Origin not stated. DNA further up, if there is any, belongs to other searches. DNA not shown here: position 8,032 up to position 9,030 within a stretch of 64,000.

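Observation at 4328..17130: Eight-gene co-directional island with a Type III-like Mod/Res core embedded among SNF2 helicase, DUF4391, DUF2130 and AlbA_2 genes, matching no named defence system I can identify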

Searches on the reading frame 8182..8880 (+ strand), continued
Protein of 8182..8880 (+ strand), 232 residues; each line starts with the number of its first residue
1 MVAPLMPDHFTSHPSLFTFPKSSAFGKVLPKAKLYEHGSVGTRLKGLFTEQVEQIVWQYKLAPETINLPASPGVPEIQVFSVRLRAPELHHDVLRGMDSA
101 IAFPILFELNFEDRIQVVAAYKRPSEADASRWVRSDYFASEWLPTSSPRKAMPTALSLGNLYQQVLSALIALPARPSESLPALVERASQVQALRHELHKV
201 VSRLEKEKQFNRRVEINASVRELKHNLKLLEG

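Call 47: search_protein_families(library=pfam, proteins=[L014:10693-13395:+, L008:10666-13530:+, L019:10689-12569:+, L030:10700-12913:+, L033:11007-13382:+, L021:10782-13394:+, L066:3200-4063:+, L080:10641-11612:+, L082:10688-11128:+, L004:10736-11071:+], max_evalue=0.001)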
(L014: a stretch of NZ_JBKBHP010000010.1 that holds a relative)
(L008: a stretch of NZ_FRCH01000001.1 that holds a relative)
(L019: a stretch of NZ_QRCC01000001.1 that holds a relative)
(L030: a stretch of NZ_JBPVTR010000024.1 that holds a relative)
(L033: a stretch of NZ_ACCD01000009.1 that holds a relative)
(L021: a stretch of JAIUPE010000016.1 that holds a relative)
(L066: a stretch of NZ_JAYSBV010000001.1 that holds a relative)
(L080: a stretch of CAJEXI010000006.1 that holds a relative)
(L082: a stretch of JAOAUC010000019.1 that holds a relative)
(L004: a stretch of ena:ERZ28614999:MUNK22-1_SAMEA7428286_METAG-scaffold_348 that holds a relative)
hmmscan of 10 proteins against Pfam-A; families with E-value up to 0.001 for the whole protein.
L014:10693-13395:+ (900 aa): 5 families
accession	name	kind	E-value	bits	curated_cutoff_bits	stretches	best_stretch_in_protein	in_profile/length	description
PF13538.12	UvrD_C_2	-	8.7e-12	45.2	27.4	1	826-875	2-51/52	UvrD-like helicase C-terminal domain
PF00580.27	UvrD-helicase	-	1.3e-06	28.7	23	0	228-264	5-40/271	UvrD/REP helicase N-terminal domain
PF13361.12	UvrD_C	-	0.00013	21.9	25.6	0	823-876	284-346/350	UvrD-like helicase C-terminal domain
PF13245.12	AAA_19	-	0.00038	21.1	25.1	0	238-259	12-33/134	AAA domain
PF13401.12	AAA_22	-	0.00055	20.7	27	0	240-330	8-83/130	AAA domain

L008:10666-13530:+ (954 aa): 1 family
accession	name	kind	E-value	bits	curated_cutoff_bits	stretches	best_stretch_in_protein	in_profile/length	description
PF12329.13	TMF_DNA_bd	-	0.0003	21.1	35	1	720-776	8-64/74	TATA element modulatory factor 1 DNA binding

L019:10689-12569:+ (626 aa): 9 families
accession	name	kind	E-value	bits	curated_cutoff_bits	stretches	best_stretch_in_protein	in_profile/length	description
PF13175.12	AAA_15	-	2.5e-42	146.3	32.1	1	1-383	1-373/374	AAA ATPase domain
PF20469.4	OLD-like_TOPRIM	-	2.1e-15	57.4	23.2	1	444-510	1-67/67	Overcoming lysogenization defect protein-like, TOPRIM domain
PF13304.12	AAA_21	-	3e-15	57.5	27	1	24-385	1-304/304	AAA domain, putative AbiEii toxin, Type IV TA system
PF13476.12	AAA_23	-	1.2e-11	46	27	1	7-78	3-69/201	AAA domain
PF11398.14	DUF2813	-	1e-10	42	21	1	225-409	173-350/372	Protein of unknown function (DUF2813)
PF02463.25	SMC_N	-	5e-07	29.8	40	1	3-48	2-50/220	RecF/RecN/SMC N terminal domain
PF13555.12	AAA_29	-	5.4e-05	23.3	27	1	7-43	5-43/61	P-loop containing region of AAA domain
PF00005.33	ABC_tran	-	5.9e-05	24.1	25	1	17-54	6-43/137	ABC transporter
PF13514.12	AAA_27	-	0.00016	21.7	22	1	1-48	1-52/206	AAA domain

L030:10700-12913:+ (737 aa): 5 families
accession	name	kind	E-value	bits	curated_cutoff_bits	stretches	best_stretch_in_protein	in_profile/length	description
PF13166.12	AAA_13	-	1e-109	368.7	36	1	36-722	20-713/713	AAA domain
PF02463.25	SMC_N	-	1.8e-06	28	40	1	5-56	1-49/220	RecF/RecN/SMC N terminal domain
PF13304.12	AAA_21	-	2.1e-05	25.2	27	0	472-586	220-303/304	AAA domain, putative AbiEii toxin, Type IV TA system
PF13175.12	AAA_15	-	4.3e-05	23.8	32.1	0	5-52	1-43/374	AAA ATPase domain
PF13476.12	AAA_23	-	0.00065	20.8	27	1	8-52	1-39/201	AAA domain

L033:11007-13382:+ (791 aa): 4 families
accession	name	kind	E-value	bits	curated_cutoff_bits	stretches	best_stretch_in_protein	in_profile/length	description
PF13538.12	UvrD_C_2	-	7.5e-12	45.4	27.4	1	717-766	2-51/52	UvrD-like helicase C-terminal domain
PF00580.27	UvrD-helicase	-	7.7e-07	29.5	23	0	123-159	9-44/271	UvrD/REP helicase N-terminal domain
PF13361.12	UvrD_C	-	0.00028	20.9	25.6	0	714-767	284-346/350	UvrD-like helicase C-terminal domain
PF13245.12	AAA_19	-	0.00089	19.9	25.1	0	130-150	13-33/134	AAA domain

L021:10782-13394:+ (870 aa): 3 families
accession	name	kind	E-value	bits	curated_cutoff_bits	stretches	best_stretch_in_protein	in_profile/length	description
PF13166.12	AAA_13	-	9.3e-18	64.7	36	1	385-730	258-595/713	AAA domain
PF02463.25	SMC_N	-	1.9e-10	41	40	1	550-696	135-201/220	RecF/RecN/SMC N terminal domain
PF13304.12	AAA_21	-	8.4e-05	23.2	27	0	631-696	238-302/304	AAA domain, putative AbiEii toxin, Type IV TA system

L066:3200-4063:+ (287 aa): 1 family
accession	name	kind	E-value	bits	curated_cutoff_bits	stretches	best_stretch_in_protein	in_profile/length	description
PF02498.22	Bro-N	-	1.2e-10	42.2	25.6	1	22-109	7-86/96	BRO family, N-terminal domain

L080:10641-11612:+ (323 aa): 1 family
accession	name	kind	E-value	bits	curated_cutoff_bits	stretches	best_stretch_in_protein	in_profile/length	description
PF10543.14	ORF6N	-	2.1e-30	105.3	27.8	1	30-123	2-86/86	ORF6N domain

L082:10688-11128:+ (146 aa): 0 families

L004:10736-11071:+ (111 aa): 0 families

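Call 48: search_protein_families(library=pfam, proteins=[L003:16238-17338:+, L048:12633-13682:+, L030:15047-15961:-, L080:15589-16782:+, L037:12763-13140:+, L029:16536-16916:+, L045:10686-12074:+, L045:12590-13885:-, L036:12083-14221:+, L041:7842-8153:+], max_evalue=0.001)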
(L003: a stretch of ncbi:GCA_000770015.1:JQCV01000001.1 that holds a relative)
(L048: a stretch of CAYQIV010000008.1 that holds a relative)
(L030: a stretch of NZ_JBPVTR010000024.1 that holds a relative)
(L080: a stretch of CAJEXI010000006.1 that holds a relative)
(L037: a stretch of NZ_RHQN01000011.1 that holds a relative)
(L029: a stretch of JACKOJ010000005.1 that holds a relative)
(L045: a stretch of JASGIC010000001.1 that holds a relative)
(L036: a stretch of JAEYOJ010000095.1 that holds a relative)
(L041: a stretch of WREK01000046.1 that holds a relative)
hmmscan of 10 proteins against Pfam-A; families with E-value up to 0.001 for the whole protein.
L003:16238-17338:+ (366 aa): 2 families
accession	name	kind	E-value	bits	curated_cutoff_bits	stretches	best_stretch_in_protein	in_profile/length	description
PF06250.17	YhcG_C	-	1.4e-63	213.9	32.5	1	198-352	1-157/157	YhcG PDDEXK nuclease domain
PF17761.7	DUF1016_N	-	5.1e-40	137.2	32.8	1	16-177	1-137/137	DUF1016 N-terminal domain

L048:12633-13682:+ (349 aa): 1 family
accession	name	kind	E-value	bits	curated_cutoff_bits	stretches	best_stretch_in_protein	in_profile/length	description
PF13091.12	PLDc_2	-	5.2e-07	30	27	1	90-161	59-127/132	PLD-like domain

L030:15047-15961:- (304 aa): 0 families

L080:15589-16782:+ (397 aa): 2 families
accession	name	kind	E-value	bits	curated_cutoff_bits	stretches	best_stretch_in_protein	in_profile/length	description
PF06250.17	YhcG_C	-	7.9e-50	169.2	32.5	1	214-365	2-153/157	YhcG PDDEXK nuclease domain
PF17761.7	DUF1016_N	-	2.1e-42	144.9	32.8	1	16-187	2-137/137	DUF1016 N-terminal domain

L037:12763-13140:+ (125 aa): 1 family
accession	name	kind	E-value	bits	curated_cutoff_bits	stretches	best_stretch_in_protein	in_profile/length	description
PF02498.22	Bro-N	-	0.00015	22.8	25.6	1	19-75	4-60/96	BRO family, N-terminal domain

L029:16536-16916:+ (126 aa): 0 families

L045:10686-12074:+ (462 aa): 1 family
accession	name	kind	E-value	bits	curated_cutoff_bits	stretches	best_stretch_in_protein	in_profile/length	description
PF13289.12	SIR2_2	-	1.8e-09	38.3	24.5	1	209-384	3-123/141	SIR2-like domain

L045:12590-13885:- (431 aa): 0 families

L036:12083-14221:+ (712 aa): 2 families
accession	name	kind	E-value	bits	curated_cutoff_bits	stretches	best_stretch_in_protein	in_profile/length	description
PF01935.23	DUF87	-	5.1e-22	79.5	23.2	1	162-287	8-125/220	Helicase HerA, central domain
PF10412.15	TrwB_AAD_bind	-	0.00014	21.4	20.5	1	177-278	15-93/387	Type IV secretion-system coupling protein DNA-binding domain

L041:7842-8153:+ (103 aa): 0 families

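Call 50: search_dna_similar(query=window:8197-8880:+, collection=plasmids, mode=protein, max_rows=25)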
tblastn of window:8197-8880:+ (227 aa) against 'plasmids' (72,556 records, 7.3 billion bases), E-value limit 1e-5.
Records with a match: 45; places in all: 45; records where one place covers at least 80% of the query: 45.
Best place of each record, by identity: <60% 45.
By first word of the organism name: Escherichia 14; Acinetobacter 10; Citrobacter 2; Raoultella 1; Enterobacter 1; Variovorax 1; Methylotuvimicrobium 1; Aeromonas 1; Sphingobium 1; Phaeobacter 1; and 12 more.
By predicted mobility (MOB-suite, as given by PLSDB): non-mobilizable 21; mobilizable 15; conjugative 9.
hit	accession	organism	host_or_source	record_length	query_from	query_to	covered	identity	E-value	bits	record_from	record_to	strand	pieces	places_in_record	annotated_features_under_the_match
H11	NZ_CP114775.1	Raoultella planticola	Homo sapiens,cell ...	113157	4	227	99%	59.4%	7e-85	281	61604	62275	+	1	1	DUF4391 domain-containing protein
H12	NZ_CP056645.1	Citrobacter freundii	culture,Freshwater sample from ...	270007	4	226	98%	59.6%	7e-83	275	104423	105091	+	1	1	DUF4391 domain-containing protein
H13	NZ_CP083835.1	Enterobacter asburiae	Homo sapiens,sputum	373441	4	226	98%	59.6%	7e-83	275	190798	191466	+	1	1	DUF4391 domain-containing protein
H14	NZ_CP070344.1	Variovorax sp. PDNC026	cell culture,Plastic debris in ...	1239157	10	225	95%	58.6%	1e-78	263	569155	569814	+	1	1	none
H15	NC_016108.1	Methylotuvimicrobium alcaliphilum 20Z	-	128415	11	225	95%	54.4%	7e-70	238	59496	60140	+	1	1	DUF4391 domain-containing protein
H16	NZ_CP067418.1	Aeromonas media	cell culture,water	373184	6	227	98%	52.6%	5e-75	253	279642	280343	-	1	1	DUF4391 domain-containing protein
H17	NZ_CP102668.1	Sphingobium sp. JS3065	whole organism,chemical plant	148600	11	225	95%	44.3%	6e-58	204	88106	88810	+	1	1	DUF4391 domain-containing protein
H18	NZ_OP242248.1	Escherichia coli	Homo sapiens,stool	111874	7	225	96%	42.3%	1e-51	186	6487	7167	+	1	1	DUF4391 domain-containing protein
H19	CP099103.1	Escherichia coli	culture,Pooled sediment sample ...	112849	7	225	96%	42.3%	1e-51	186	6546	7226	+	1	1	DUF4391 domain-containing protein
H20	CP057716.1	Escherichia coli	culture,Pooled pig faecal samples ...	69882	5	225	97%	41.7%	5e-52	187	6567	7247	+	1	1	DUF4391 domain-containing protein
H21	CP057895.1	Escherichia coli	culture,Pooled cattle faecal samples ...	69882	5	225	97%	41.7%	5e-52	187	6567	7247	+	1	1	DUF4391 domain-containing protein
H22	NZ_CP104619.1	Escherichia coli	cell culture,chicken feces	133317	5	225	97%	41.7%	5e-52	187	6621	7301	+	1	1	DUF4391 domain-containing protein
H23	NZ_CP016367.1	Phaeobacter porticola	cell culture,barnacle at wood pile-on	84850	10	217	92%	44.2%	1e-54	194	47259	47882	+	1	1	DUF4391 domain-containing protein | helicase-related protein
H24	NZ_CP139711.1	Sulfitobacter sp. OXR-159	Bacterial Culture,hydrothermal vent ...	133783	10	217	92%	43.8%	3e-53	190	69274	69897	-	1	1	DUF4391 domain-containing protein | helicase-related protein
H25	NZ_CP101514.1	Escherichia coli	migratory bird,feces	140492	7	225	96%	41.4%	1e-50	183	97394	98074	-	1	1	DUF4391 domain-containing protein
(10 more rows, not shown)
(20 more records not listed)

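Call 52: get_annotated_region(hit=H18, flank=10000)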
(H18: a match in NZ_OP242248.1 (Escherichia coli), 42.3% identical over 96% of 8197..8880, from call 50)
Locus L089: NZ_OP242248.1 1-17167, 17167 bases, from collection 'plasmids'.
description: Escherichia coli strain LA030 plasmid pLAO18, complete sequence
organism: Escherichia coli (NCBI taxid 562)
taxonomy: Bacteria; Pseudomonadota; Gammaproteobacteria; Enterobacterales; Enterobacteriaceae; Escherichia; Escherichia coli
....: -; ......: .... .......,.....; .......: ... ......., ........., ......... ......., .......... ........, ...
typing (MOB-suite, as given by PLSDB): non-mobilizable; replicon IncFIB
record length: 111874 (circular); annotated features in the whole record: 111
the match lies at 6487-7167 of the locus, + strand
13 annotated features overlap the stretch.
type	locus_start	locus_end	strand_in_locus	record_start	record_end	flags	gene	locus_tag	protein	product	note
CDS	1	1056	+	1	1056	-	repA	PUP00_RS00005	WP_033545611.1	replication protein RepA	-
CDS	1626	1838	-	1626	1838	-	-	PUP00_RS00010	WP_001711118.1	hypothetical protein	-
CDS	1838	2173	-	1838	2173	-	-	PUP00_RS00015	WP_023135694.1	hypothetical protein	-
CDS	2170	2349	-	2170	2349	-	-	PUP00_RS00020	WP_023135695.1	hypothetical protein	-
CDS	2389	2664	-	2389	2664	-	-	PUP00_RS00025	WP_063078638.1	hypothetical protein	-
CDS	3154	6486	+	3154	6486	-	-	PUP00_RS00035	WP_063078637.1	SNF2-related protein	-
CDS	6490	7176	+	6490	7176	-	-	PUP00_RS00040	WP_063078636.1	DUF4391 domain-containing protein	-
CDS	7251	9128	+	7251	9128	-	-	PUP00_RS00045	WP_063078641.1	site-specific DNA-methyltransferase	GO:0006306 - DNA methylation [Evidence IEA]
CDS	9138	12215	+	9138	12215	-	-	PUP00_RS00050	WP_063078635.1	DEAD/DEAH box helicase family protein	-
CDS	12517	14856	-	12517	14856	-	-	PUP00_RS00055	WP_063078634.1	LAGLIDADG family homing endonuclease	-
CDS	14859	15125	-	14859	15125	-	-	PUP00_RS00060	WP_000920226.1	hypothetical protein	-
CDS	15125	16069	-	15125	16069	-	-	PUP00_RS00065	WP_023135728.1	5'-3' exonuclease H3TH domain-containing protein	-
CDS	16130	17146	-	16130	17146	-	-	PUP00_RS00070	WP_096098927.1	regulator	-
